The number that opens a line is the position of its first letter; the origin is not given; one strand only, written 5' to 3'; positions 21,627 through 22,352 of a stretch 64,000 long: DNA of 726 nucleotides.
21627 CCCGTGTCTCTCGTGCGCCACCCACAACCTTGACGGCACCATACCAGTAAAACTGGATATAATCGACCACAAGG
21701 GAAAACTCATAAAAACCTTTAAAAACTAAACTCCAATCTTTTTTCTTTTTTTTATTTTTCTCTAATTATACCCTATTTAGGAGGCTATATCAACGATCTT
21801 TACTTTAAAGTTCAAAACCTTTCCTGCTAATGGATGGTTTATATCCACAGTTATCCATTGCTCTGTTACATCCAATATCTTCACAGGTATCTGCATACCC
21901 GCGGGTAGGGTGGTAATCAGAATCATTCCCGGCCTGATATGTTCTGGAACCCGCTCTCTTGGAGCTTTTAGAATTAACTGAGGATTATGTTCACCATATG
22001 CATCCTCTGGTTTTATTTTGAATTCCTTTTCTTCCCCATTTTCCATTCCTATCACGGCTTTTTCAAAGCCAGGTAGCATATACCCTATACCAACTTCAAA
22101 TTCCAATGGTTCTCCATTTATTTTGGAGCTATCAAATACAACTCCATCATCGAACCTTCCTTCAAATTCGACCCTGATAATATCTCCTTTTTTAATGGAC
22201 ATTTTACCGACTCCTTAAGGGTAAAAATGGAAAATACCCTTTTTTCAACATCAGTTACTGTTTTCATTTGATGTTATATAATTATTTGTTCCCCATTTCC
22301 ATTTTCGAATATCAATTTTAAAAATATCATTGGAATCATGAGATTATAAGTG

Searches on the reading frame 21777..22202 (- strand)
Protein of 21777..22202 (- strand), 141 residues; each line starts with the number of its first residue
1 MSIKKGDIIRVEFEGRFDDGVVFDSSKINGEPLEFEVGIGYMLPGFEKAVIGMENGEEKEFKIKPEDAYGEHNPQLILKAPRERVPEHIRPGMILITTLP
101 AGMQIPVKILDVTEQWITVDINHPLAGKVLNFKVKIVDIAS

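Call 39: search_protein_families(library=pfam, proteins=[window:21777-22202:-], max_evalue=0.00001)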
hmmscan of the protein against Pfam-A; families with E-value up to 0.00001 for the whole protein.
window:21777-22202:- (141 aa): 1 family
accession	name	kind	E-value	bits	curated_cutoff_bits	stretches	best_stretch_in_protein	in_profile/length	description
PF00254.34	FKBP_C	-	3.7e-20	72.5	21.1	1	3-74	5-76/94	FKBP-type peptidyl-prolyl cis-trans isomerase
